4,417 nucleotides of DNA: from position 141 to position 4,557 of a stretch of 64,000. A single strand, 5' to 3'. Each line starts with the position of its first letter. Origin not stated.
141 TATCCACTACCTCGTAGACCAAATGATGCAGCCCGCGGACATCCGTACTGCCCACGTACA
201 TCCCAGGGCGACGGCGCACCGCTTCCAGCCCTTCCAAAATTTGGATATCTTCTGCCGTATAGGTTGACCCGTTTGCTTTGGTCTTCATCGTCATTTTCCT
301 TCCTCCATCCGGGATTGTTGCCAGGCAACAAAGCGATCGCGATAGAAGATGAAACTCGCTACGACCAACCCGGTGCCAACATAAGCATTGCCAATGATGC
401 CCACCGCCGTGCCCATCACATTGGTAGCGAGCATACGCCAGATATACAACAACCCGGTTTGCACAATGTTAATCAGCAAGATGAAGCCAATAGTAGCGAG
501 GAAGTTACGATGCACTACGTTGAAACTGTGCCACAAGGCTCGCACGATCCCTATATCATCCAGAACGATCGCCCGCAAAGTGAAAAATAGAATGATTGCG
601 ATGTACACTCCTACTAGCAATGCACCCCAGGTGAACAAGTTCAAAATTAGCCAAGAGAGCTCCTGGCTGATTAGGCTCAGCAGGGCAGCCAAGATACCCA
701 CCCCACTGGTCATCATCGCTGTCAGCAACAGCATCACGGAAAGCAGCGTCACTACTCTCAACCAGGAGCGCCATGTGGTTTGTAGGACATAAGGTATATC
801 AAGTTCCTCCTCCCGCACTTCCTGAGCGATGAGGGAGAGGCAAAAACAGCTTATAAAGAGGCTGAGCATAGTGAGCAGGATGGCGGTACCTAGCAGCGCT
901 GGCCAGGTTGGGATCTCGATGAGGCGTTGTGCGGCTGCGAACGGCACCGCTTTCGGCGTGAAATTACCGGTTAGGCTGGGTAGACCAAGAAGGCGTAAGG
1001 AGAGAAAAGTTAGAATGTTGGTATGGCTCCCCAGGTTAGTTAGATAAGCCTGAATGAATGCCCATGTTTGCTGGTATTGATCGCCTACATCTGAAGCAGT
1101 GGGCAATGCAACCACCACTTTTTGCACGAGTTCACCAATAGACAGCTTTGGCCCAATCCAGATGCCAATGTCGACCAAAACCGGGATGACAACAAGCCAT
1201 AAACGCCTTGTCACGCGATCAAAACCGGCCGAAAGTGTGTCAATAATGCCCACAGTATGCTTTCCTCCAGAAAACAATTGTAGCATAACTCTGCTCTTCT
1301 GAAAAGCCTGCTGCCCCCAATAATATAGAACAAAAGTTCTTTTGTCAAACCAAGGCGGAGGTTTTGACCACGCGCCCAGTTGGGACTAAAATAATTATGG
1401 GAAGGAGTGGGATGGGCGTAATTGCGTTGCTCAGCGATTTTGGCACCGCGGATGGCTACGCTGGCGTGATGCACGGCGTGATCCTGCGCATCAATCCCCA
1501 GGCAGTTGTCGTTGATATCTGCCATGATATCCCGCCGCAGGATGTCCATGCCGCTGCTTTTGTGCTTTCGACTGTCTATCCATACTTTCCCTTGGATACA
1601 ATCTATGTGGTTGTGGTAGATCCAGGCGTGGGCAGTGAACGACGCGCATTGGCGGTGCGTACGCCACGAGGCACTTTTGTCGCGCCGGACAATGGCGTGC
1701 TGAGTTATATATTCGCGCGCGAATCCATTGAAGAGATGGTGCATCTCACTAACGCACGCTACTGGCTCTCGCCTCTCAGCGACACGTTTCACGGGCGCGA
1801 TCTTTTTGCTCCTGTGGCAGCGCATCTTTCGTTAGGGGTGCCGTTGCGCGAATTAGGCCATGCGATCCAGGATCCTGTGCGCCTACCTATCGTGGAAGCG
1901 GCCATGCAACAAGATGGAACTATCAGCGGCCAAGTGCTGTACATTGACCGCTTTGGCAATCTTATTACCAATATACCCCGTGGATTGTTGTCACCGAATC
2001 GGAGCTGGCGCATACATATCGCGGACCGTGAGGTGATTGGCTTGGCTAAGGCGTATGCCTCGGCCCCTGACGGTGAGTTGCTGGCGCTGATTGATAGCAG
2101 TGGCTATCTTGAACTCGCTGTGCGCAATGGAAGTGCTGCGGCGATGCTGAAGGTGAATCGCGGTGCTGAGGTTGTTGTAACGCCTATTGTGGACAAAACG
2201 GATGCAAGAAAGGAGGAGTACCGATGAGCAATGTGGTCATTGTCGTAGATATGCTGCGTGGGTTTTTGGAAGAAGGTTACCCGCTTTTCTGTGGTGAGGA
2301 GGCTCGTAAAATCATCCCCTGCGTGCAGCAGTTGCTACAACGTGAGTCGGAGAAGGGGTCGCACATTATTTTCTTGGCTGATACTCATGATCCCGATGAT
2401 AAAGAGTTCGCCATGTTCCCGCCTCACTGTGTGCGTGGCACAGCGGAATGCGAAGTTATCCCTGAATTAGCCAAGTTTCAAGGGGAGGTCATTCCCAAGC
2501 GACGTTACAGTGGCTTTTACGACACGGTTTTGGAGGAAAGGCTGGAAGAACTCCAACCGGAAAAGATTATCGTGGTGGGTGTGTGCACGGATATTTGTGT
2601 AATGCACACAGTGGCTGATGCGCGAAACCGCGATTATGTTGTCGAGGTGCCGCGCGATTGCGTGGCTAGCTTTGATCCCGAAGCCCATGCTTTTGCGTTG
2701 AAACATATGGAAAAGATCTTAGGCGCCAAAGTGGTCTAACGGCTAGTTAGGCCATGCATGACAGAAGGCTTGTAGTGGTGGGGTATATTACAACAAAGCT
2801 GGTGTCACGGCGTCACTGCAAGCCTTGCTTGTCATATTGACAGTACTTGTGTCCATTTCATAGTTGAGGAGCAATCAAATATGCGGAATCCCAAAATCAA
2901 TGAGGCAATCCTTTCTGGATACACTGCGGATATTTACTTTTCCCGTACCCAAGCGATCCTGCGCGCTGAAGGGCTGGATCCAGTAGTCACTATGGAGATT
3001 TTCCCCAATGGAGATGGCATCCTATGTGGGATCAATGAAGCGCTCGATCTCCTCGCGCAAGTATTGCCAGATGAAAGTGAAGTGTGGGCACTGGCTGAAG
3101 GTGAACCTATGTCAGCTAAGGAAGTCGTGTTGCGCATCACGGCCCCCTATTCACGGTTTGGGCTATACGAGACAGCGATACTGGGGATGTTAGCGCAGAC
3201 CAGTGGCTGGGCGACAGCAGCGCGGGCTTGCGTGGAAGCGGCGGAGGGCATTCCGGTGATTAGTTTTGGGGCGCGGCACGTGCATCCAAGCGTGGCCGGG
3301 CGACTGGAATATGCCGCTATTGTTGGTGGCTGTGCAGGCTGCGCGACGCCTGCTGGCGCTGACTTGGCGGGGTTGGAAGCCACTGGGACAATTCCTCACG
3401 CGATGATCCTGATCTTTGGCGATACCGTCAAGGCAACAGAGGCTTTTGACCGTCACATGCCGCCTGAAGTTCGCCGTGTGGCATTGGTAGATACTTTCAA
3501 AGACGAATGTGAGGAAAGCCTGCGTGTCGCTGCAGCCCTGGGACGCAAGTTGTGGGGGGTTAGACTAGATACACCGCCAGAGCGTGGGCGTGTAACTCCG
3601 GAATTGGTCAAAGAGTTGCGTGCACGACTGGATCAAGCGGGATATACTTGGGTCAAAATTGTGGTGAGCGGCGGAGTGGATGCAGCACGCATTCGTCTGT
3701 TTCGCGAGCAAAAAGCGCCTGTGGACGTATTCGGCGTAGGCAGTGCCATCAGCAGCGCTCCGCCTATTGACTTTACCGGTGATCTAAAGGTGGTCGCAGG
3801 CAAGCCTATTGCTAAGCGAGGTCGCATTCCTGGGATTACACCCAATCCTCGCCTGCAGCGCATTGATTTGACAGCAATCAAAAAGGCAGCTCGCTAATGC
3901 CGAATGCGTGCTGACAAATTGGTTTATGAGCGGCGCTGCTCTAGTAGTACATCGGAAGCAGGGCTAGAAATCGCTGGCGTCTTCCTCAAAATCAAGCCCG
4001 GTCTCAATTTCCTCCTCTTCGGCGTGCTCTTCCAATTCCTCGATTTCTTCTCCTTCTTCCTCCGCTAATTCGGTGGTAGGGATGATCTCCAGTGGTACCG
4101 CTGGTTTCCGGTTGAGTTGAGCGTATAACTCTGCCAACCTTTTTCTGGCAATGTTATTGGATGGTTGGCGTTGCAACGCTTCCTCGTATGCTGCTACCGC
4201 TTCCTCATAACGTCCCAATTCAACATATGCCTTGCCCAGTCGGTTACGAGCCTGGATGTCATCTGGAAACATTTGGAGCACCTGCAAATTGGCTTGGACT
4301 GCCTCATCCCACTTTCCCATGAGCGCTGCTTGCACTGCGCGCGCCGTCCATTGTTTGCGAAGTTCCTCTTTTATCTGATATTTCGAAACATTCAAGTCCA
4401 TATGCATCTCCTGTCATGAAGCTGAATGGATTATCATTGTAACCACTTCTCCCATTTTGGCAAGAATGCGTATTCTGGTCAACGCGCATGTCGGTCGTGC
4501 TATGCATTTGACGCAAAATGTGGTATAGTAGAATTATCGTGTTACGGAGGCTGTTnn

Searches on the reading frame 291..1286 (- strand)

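Call 76: search_protein_families(library=pfam, proteins=[window:291-1286:-], max_evalue=0.00001)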
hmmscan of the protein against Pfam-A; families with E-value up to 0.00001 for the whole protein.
window:291-1286:- (331 aa): 1 family
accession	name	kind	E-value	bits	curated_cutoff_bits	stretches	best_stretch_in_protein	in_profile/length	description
PF25231.1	DUF7847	-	5e-07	29.7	28.7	1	176-279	93-196/252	Domain of unknown function (DUF7847)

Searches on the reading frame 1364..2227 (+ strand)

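Call 76: search_protein_families(library=pfam, proteins=[window:1364-2227:+], max_evalue=0.00001)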
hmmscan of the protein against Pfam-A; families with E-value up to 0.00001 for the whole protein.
window:1364-2227:+ (287 aa): 2 families
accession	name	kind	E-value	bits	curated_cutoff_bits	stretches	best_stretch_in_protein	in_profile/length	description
PF01887.21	SAM_HAT_N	-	1.4e-56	190.7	26.3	1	20-165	1-145/145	SAM hydroxide adenosyltransferase N-terminal domain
PF20257.3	SAM_HAT_C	-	2.2e-25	89.2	25.5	1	189-270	1-83/84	SAM hydroxide adenosyltransferase C-terminal domain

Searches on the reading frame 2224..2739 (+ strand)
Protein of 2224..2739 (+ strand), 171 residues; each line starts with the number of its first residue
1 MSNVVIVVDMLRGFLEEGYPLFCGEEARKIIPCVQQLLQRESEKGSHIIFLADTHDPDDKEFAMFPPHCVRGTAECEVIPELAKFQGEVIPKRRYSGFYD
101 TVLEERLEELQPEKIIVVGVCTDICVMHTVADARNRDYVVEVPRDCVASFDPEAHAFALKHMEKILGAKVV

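Call 76: search_protein_families(library=pfam, proteins=[window:2224-2739:+], max_evalue=0.00001)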
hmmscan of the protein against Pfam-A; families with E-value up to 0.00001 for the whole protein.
window:2224-2739:+ (171 aa): 1 family
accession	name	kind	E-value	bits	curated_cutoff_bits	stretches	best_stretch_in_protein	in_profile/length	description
PF00857.26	Isochorismatase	-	1.3e-40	139.8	27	1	4-166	2-167/175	Isochorismatase domain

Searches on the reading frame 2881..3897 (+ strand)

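Call 76: search_protein_families(library=pfam, proteins=[window:2881-3897:+], max_evalue=0.00001)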
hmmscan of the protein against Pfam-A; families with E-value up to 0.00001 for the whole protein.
window:2881-3897:+ (338 aa): 2 families
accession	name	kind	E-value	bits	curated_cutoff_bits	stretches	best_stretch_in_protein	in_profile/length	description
PF01729.25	QRPTase_C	-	1.4e-18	67.7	23.1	1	111-298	2-166/169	Quinolinate phosphoribosyl transferase, C-terminal domain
PF02749.22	QRPTase_N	-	2.1e-18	66.7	27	1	17-108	1-82/82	Quinolinate phosphoribosyl transferase, N-terminal domain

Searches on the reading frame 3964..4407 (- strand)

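Call 76: search_protein_families(library=pfam, proteins=[window:3964-4407:-], max_evalue=0.00001)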
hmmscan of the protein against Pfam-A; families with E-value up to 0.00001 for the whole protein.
window:3964-4407:- (147 aa): 14 families
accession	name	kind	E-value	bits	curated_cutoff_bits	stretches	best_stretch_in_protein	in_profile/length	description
PF00515.34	TPR_1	-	1.4e-15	56.8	27.8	1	52-84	2-34/34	Tetratricopeptide repeat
PF13432.12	TPR_16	-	8.6e-15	55.3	32.7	2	56-102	2-48/65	Tetratricopeptide repeat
PF13414.12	TPR_11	-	1.5e-13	50.6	26.8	1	58-98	1-41/42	TPR repeat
PF14559.12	TPR_19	-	1.4e-12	48.2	25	2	30-72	4-46/68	Tetratricopeptide repeat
PF07719.23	TPR_2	-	5.5e-12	45.3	27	1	53-84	3-34/34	Tetratricopeptide repeat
PF13428.12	TPR_14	-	3.7e-10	39.9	23.5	1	54-94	4-44/44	Tetratricopeptide repeat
PF13181.12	TPR_8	-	1.6e-09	37.6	25.7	1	52-84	2-34/34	Tetratricopeptide repeat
PF13424.12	TPR_12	-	2.3e-08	34.5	30.1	1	23-81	9-75/77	Tetratricopeptide repeat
PF13431.12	TPR_17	-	3.1e-08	33.7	24.4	0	41-71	3-33/34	Tetratricopeptide repeat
PF13371.12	TPR_9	-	2.1e-07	31.3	35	1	32-88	10-66/73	Tetratricopeptide repeat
PF13174.12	TPR_6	-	2.7e-07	31.2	26.3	0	56-83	5-32/33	Tetratricopeptide repeat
PF25068.1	ARM_TT21_4th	-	4.8e-07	30.6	30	1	55-129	3-74/153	Tetratricopeptide repeat protein 21 forth ARM domain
PF13176.12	TPR_7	-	7.9e-07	29.1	27.9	0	56-84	4-34/36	Tetratricopeptide repeat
PF13374.12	TPR_10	-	2.1e-06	28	27.5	0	52-80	3-31/42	Tetratricopeptide repeat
